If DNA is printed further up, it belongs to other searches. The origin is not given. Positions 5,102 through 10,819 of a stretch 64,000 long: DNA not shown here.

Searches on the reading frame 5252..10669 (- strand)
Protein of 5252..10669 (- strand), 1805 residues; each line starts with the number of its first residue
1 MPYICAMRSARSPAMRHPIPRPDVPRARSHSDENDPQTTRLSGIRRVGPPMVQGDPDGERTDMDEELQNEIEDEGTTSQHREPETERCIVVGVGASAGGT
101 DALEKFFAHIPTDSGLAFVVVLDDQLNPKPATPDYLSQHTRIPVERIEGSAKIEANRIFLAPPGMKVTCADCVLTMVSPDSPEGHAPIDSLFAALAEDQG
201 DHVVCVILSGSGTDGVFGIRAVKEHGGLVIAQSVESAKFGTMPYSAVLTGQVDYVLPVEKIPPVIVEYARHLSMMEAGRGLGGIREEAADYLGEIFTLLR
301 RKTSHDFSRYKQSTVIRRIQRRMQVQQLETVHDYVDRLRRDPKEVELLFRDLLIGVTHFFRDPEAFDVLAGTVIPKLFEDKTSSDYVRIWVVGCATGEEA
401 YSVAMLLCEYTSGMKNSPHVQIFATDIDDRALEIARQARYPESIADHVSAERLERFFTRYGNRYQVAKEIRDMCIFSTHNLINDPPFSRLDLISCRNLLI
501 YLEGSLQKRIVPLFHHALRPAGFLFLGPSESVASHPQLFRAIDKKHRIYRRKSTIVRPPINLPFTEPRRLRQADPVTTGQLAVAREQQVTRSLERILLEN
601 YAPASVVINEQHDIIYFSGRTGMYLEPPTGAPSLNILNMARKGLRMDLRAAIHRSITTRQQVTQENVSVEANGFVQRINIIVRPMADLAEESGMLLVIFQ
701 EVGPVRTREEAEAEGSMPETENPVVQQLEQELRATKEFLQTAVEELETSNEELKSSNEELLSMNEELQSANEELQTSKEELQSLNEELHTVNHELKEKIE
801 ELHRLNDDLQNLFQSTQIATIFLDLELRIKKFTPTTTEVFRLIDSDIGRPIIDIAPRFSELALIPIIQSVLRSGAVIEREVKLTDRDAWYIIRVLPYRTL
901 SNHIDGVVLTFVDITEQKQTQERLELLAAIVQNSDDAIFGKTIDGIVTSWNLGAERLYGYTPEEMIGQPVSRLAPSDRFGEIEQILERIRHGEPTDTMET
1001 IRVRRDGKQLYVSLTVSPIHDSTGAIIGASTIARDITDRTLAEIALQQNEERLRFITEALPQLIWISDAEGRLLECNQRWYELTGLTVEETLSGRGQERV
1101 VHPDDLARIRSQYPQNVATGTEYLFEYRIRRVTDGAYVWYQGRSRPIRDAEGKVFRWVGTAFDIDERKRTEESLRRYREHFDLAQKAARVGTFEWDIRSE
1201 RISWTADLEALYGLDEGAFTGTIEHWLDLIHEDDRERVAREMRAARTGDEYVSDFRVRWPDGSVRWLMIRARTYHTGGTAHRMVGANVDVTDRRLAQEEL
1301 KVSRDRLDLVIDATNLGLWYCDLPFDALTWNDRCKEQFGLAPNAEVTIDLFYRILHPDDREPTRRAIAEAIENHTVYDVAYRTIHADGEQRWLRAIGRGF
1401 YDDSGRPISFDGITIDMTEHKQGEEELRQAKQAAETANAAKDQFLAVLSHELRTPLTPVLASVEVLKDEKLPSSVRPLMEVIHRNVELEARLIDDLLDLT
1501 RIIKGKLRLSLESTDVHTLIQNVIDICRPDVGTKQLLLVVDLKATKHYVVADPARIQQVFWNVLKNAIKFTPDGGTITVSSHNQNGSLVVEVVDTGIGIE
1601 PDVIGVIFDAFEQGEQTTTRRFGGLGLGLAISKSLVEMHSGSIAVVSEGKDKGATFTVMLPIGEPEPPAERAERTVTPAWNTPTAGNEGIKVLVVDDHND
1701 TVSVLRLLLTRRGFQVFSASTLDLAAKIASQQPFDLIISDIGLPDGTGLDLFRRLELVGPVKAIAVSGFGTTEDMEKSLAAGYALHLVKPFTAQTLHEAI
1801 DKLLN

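Call 82: search_protein_families(library=pfam, proteins=[window:5252-10669:-], max_evalue=0.001)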
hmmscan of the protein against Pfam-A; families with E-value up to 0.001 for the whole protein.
window:5252-10669:- (1805 aa): 12 families
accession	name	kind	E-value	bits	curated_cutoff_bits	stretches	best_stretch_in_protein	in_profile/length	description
PF08447.18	PAS_3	-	3.5e-68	226.3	25.6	4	1074-1161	2-89/89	PAS fold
PF01739.24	CheR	-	1.1e-52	178.8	27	1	356-546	2-193/195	CheR methyltransferase, SAM binding domain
PF08448.16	PAS_4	-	9.7e-47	158.2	23.1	4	932-1039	2-108/110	PAS fold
PF00989.32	PAS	-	3.6e-44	149.8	22.6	2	926-1036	2-113/113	PAS fold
PF01339.22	CheB_methylest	-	2e-42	145.3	24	1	91-264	1-173/174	CheB methylesterase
PF13426.13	PAS_9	-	6.7e-42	142.4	27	3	936-1038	2-103/103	PAS domain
PF13596.12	PAS_10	-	1.2e-34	119.6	22.1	1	809-915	1-106/106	PAS domain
PF02518.31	HATPase_c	-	6e-27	94.7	26.4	1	1552-1662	2-109/111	Histidine kinase-, DNA gyrase B-, and HSP90-like ATPase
PF00072.30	Response_reg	-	2.9e-20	72.9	30.2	1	1692-1800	1-110/111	Response regulator receiver domain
PF00512.31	HisKA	-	9.5e-16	58.1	26.9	1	1440-1502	1-63/66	His Kinase A (phospho-acceptor) domain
PF03705.20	CheR_N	-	1.9e-15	56.7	27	1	294-342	5-53/53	CheR methyltransferase, all-alpha domain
PF13188.13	PAS_8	-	4.2e-15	55.5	21.8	1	1051-1093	1-43/65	PAS domain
